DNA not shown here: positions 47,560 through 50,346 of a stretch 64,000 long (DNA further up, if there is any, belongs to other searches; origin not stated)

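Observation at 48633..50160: Perfect in-frame 540-bp tandem triplication inside pntB gives a transhydrogenase beta subunit with three NADP(H)-binding dIII domains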

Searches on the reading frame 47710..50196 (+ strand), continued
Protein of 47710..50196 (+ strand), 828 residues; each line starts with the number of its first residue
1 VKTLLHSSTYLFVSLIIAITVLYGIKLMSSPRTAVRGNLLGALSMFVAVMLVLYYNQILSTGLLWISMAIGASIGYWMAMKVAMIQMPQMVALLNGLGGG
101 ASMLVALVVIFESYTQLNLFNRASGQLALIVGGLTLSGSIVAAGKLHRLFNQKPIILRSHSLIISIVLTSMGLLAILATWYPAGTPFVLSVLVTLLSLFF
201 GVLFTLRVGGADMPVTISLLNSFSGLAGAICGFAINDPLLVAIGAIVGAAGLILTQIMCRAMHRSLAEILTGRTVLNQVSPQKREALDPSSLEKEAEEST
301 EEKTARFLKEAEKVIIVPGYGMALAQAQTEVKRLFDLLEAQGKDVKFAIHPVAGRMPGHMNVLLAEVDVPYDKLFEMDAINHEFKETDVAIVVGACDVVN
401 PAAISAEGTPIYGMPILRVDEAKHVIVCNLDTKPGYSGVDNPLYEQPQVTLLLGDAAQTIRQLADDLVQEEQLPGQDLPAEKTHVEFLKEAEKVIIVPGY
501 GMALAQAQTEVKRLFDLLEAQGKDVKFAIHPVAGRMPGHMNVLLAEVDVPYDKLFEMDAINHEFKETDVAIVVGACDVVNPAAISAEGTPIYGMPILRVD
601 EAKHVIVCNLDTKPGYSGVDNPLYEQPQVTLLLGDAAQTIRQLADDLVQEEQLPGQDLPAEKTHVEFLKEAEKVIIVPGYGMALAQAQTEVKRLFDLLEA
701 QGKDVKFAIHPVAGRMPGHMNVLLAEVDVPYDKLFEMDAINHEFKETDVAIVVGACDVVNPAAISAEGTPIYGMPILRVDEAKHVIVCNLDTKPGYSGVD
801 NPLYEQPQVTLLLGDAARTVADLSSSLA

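Call 17: list_cluster_members(proteins=[P0002, P0016, P0001])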
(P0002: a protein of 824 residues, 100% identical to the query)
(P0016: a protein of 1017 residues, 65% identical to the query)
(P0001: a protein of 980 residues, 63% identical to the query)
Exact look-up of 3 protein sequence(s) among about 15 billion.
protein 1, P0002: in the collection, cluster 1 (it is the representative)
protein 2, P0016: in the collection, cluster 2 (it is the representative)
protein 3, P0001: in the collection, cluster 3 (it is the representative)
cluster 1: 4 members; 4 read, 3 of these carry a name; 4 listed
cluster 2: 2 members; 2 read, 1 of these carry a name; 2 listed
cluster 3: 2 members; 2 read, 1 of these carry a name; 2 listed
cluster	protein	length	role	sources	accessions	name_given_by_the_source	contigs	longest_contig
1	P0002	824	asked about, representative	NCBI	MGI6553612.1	MAG: NAD(P)(+) transhydrogenase (Re/Si-specific) subunit beta [Bacillota bacterium]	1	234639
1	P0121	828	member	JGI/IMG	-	NAD/NADP transhydrogenase beta subunit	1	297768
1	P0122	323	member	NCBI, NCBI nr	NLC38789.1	MAG: NAD(P)(+) transhydrogenase (Re/Si-specific) subunit beta, partial [Clostridia ... | NAD(P)(+) transhydrogenase (Re/Si-specific) subunit beta [Clostridia bacterium]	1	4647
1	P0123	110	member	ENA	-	-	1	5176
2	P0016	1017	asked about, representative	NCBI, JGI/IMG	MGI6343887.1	MAG: NAD(P)(+) transhydrogenase (Re/Si-specific) subunit beta [Bacillota bacterium] | NAD/NADP transhydrogenase beta subunit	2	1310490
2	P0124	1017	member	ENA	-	-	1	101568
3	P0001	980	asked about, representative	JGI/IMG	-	-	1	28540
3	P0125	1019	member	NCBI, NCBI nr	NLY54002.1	MAG: NAD(P)(+) transhydrogenase (Re/Si-specific) subunit beta [Firmicutes bacterium] | NAD(P)(+) transhydrogenase (Re/Si-specific) subunit beta [Bacillota bacterium]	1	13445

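Call 21: find_encoding_contigs(protein=P0121, flank=4000, max_places=5)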
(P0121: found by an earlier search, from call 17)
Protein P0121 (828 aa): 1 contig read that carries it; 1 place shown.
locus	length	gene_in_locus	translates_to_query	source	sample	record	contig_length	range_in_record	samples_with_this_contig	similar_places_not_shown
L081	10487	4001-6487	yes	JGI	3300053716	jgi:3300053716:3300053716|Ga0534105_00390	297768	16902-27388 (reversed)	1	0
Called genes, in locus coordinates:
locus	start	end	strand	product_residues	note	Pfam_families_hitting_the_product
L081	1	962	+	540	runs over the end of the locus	PF07075:NamZ_N, PF20732:NamZ_C, PF07833:Cu_amine_oxidN1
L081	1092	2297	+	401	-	PF00004:AAA (faint), PF00158:Sigma54_activat, PF14532:Sigma54_activ_2, PF07728:AAA_5, PF25601:AAA_lid_14, PF18024:HTH_50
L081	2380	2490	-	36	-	-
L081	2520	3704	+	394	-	PF05222:AlaDh_PNT_N, PF02826:2-Hacid_dh_C (faint), PF01262:AlaDh_PNT_C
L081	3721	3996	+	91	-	PF12769:PNTB_4TM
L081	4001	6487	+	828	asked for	PF02233:PNTB, PF00205:TPP_enzyme_M (faint), PF02233:PNTB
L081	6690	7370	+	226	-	PF00156:Pribosyltran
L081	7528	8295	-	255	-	PF01048:PNP_UDP_1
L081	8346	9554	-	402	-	PF00180:Iso_dh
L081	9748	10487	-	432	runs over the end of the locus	PF00015:MCPsignal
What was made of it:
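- Tried and rejected: The collection stores the GTG-start form (V first, P0121), which did work (call 21).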

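Call 22: find_encoding_contigs(protein=P0122, flank=5000, max_places=5)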
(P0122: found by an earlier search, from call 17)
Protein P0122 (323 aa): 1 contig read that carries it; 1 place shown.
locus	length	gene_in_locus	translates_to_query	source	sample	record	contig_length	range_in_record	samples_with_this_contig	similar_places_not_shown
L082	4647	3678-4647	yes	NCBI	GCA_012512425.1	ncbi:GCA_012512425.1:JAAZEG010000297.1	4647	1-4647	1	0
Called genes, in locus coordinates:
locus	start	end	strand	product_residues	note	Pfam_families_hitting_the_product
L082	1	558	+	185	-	PF20732:NamZ_C, PF07833:Cu_amine_oxidN1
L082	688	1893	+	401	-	PF00004:AAA (faint), PF00158:Sigma54_activat, PF14532:Sigma54_activ_2, PF07728:AAA_5, PF25601:AAA_lid_14, PF18024:HTH_50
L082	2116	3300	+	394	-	PF05222:AlaDh_PNT_N, PF02826:2-Hacid_dh_C (faint), PF01262:AlaDh_PNT_C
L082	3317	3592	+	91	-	PF12769:PNTB_4TM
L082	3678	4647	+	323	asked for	PF02233:PNTB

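Call 33: find_encoding_contigs(protein=P0016, flank=5000, max_places=2)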
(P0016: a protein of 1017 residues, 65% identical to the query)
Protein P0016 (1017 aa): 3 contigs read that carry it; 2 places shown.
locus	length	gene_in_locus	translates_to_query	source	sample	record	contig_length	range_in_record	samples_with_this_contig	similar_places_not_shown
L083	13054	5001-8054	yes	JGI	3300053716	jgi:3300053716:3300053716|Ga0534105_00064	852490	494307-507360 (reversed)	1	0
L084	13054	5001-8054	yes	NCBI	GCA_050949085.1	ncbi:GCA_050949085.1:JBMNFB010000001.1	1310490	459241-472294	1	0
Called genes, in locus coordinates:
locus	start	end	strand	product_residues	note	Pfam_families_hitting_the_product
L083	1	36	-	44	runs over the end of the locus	-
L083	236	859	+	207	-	PF01944:SpoIIM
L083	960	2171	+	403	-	PF00768:Peptidase_S11, PF13354:Beta-lactamase2, PF07943:PBP5_C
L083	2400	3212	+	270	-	PF01820:Dala_Dala_lig_N, PF02786:CPSase_L_D2, PF02222:ATP-grasp, PF07478:Dala_Dala_lig_C, PF13535:ATP-grasp_4 (weak)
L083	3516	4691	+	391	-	PF05222:AlaDh_PNT_N, PF01262:AlaDh_PNT_C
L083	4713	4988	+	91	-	PF12769:PNTB_4TM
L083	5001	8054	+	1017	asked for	PF02233:PNTB, PF00205:TPP_enzyme_M (faint), PF00766:ETF_alpha (faint), PF02233:PNTB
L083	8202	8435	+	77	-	-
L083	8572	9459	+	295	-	PF02899:Phage_int_SAM_1, PF13495:Phage_int_SAM_4 (weak), PF00589:Phage_integrase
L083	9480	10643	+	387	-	PF01676:Metalloenzyme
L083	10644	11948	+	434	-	PF02885:Glycos_trans_3N, PF00591:Glycos_transf_3, PF07831:PYNP_C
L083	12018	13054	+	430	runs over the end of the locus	PF00144:Beta-lactamase (faint), PF00768:Peptidase_S11, PF13354:Beta-lactamase2, PF07943:PBP5_C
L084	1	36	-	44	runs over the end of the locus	-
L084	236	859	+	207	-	PF01944:SpoIIM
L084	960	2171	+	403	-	PF00768:Peptidase_S11, PF13354:Beta-lactamase2, PF07943:PBP5_C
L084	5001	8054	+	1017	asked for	PF02233:PNTB, PF00205:TPP_enzyme_M (faint), PF00766:ETF_alpha (faint), PF02233:PNTB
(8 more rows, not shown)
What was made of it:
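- A second protein, P0016, links JGI sample 3300053716 to the same NCBI MAG series (call 33).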

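Call 34: find_encoding_contigs(protein=P0073, flank=5000, max_places=2)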
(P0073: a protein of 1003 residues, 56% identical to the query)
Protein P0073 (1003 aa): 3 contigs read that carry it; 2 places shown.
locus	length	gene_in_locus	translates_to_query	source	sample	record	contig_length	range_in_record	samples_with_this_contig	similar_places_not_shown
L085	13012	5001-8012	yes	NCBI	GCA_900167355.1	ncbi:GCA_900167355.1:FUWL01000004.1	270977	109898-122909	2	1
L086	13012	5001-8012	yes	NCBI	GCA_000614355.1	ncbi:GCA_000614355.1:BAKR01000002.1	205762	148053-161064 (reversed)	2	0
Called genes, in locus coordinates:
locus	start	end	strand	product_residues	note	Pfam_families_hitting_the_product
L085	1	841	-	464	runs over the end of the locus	PF03331:LpxC, PF07977:FabA, PF22817:ApeP-like (weak), PF22818:ApeI-like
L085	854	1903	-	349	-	PF04613:LpxD, PF25084:LbH_EIF2B (weak), PF25087:GMPPB_C (weak), PF25247:LbH_GLGC (faint), PF00132:Hexapep (weak)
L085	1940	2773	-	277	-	PF00215:OMPdecase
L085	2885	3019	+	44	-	-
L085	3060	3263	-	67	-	-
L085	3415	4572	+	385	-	PF05222:AlaDh_PNT_N, PF01262:AlaDh_PNT_C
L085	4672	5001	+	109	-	PF12769:PNTB_4TM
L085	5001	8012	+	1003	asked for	PF02233:PNTB, PF21799:MurD-like_N (faint), PF00657:Lipase_GDSL (faint), PF00205:TPP_enzyme_M (faint), PF00766:ETF_alpha (faint), PF16822:ALGX (faint), PF16352:DUF4980 (faint), PF02233:PNTB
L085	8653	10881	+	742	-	PF02901:PFL-like, PF01228:Gly_radical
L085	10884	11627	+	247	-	PF13353:Fer4_12, PF04055:Radical_SAM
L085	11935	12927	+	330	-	PF00579:tRNA-synt_1b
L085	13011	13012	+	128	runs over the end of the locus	PF11325:DUF3127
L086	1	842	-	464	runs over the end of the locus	PF03331:LpxC, PF07977:FabA, PF22817:ApeP-like (weak), PF22818:ApeI-like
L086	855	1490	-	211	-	PF00132:Hexapep (weak), PF25084:LbH_EIF2B (faint), PF25087:GMPPB_C (faint)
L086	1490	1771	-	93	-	PF04613:LpxD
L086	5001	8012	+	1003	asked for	PF02233:PNTB, PF21799:MurD-like_N (faint), PF00657:Lipase_GDSL (faint), PF00205:TPP_enzyme_M (faint), PF00766:ETF_alpha (faint), PF16822:ALGX (faint), PF16352:DUF4980 (faint), PF02233:PNTB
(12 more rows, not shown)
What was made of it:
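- The identical 1003-aa four-copy protein is recorded on three contigs of P. cangingivalis; the two read come from different genome assemblies (call 34).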

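Call 35: find_encoding_contigs(protein=P0086, flank=5000, max_places=2)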
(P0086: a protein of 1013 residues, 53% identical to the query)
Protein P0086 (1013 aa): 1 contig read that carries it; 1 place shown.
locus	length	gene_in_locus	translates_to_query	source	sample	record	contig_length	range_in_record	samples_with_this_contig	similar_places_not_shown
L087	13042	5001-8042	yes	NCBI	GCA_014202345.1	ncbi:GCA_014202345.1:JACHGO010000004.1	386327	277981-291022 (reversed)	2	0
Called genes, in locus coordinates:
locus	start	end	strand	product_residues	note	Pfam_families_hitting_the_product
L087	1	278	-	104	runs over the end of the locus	-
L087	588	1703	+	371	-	PF01168:Ala_racemase_N, PF00842:Ala_racemase_C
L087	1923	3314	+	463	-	PF00324:AA_permease, PF13520:AA_permease_2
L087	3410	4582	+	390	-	PF05222:AlaDh_PNT_N, PF01262:AlaDh_PNT_C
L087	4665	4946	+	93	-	PF12769:PNTB_4TM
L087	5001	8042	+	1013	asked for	PF02233:PNTB, PF00205:TPP_enzyme_M (weak), PF02233:PNTB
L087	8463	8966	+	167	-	PF05145:AbrB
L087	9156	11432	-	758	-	PF08267:Meth_synt_1, PF01717:Meth_synt_2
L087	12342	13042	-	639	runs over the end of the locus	PF08238:Sel1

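Call 36: find_encoding_contigs(protein=P0088, flank=5000, max_places=2)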
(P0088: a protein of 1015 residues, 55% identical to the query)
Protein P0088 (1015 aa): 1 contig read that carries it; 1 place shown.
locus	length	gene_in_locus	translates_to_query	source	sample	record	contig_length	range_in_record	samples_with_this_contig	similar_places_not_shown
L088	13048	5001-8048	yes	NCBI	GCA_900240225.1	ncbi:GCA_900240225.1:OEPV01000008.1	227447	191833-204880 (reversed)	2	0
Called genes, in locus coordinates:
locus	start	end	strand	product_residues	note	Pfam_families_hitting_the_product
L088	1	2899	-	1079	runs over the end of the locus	PF00580:UvrD-helicase, PF13245:AAA_19 (faint), PF00580:UvrD-helicase, PF13361:UvrD_C, PF13538:UvrD_C_2 (faint)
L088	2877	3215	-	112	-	PF01253:SUI1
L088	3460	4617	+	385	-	PF05222:AlaDh_PNT_N, PF01262:AlaDh_PNT_C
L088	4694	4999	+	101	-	PF12769:PNTB_4TM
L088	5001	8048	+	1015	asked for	PF02233:PNTB, PF00205:TPP_enzyme_M (faint), PF00766:ETF_alpha (faint), PF19792:DUF6276 (faint), PF02233:PNTB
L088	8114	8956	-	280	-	PF06325:PrmA, PF02475:TRM5-TYW2_MTfase (weak), PF05175:MTS, PF03602:Cons_hypoth95 (faint), PF13489:Methyltransf_23 (weak), PF13649:Methyltransf_25 (weak), PF13847:Methyltransf_31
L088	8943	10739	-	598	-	PF20142:Scaffold, PF03734:YkuD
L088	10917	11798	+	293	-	PF00009:GTP_EFTU (weak), PF00350:Dynamin_N (faint), PF01926:MMR_HSR1, PF02421:FeoB_N, PF03193:RsgA_GTPase (faint), PF10662:PduV-EutP (weak), PF07650:KH_2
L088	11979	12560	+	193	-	PF01386:Ribosomal_L25p, PF14693:Ribosomal_TL5_C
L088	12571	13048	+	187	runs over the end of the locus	PF01195:Pept_tRNA_hydro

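Call 41: search_solved_structures(query=window:47710-50196:+, show_alignments=1, max_evalue=1e-20)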
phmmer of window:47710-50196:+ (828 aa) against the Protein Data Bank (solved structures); distinct sequences matched with E-value up to 1e-20: 16.
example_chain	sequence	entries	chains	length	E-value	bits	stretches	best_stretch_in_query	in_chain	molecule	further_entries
4o9u_B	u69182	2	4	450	1.1e-100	341.5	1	15-465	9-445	NAD(P) transhydrogenase subunit beta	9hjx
9l76_C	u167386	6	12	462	5e-91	309.5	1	15-460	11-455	NAD(P) transhydrogenase subunit beta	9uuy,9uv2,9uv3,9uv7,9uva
6que_A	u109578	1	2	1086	4.9e-79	269.9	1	28-463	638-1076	Nicotinamide nucleotide transhydrogenase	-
6qti_A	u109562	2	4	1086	4.9e-79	269.9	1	28-463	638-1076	Nicotinamide nucleotide transhydrogenase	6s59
4j16_C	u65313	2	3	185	1.2e-52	182.6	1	305-463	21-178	NAD(P) transhydrogenase subunit beta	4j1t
1e3t_A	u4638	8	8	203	3.4e-50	174.5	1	298-463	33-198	NICOTINAMIDE NUCLEOTIDE TRANSHYDROGENASE (SUBUNIT BETA) | PROTON-TRANSLOCATING NICOTINAMIDE NUCLEOTIDE TRANSHYDROGENASE SUBUNIT PNTB | NAD(P) transhydrogenase s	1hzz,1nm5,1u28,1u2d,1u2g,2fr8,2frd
1pno_A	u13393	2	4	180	3.6e-50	174.4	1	302-463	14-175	NAD(P) transhydrogenase subunit beta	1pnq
1ptj_C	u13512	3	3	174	3.7e-50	174.4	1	302-463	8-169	NAD(P) transhydrogenase subunit beta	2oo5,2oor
1xlt_C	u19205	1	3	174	4.2e-50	174.2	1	302-463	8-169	NAD(P) transhydrogenase subunit beta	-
2fsv_C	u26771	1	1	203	2.2e-49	171.9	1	298-463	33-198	NAD(P) transhydrogenase subunit beta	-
2bru_C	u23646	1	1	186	2.8e-49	171.5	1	295-461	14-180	NAD(P) TRANSHYDROGENASE SUBUNIT BETA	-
1d4o_A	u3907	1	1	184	1.7e-46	162.3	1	665-821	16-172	NADP(H) TRANSHYDROGENASE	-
1djl_A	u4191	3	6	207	2.7e-46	161.6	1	665-820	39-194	TRANSHYDROGENASE DIII | NAD(P) transhydrogenase, mitochondrial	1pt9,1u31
4o9p_D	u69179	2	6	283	7.8e-41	143.6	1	15-277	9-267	NAD(P) transhydrogenase subunit beta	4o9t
4o93_B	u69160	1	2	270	4.5e-39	137.7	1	15-266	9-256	NAD(P) transhydrogenase subunit beta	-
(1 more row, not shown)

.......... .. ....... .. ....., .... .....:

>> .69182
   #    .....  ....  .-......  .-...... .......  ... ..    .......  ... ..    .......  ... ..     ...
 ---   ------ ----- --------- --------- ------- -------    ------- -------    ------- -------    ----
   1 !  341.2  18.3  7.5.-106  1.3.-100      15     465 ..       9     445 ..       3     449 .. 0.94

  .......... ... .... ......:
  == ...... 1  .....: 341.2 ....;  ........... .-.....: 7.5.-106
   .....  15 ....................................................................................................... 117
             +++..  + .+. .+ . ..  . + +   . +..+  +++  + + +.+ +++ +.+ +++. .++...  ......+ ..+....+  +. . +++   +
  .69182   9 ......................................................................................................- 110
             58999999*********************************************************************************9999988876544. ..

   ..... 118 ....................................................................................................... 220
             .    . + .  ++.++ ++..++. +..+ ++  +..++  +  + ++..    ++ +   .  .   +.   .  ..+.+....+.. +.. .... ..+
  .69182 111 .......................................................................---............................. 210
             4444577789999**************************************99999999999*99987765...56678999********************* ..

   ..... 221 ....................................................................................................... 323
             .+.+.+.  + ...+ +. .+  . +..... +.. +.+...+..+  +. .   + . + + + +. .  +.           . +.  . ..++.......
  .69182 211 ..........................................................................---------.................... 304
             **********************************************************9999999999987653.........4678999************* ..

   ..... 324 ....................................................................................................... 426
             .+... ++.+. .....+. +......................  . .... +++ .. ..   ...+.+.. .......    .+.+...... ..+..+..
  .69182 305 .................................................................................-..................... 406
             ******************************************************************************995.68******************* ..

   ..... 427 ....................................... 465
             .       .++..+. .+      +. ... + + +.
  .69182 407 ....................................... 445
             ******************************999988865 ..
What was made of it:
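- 47710..50196 (+): pntB, 828 aa: dII membrane domain plus three dIII domains. The closest solved chain is T. thermophilus PntB 4o9u_B, E 1e-100 (call 41).
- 47710..48537 (+): dII membrane domain (aa 1-276, nine predicted helices). It aligns to 4o9u_B residues 9-267 (call 41).
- Closest known: Three-subunit proton-translocating transhydrogenase of Thermus thermophilus. Same: 4o9u_B aligns to window PntB residues 15-465 at E 1e-100 (call 41).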
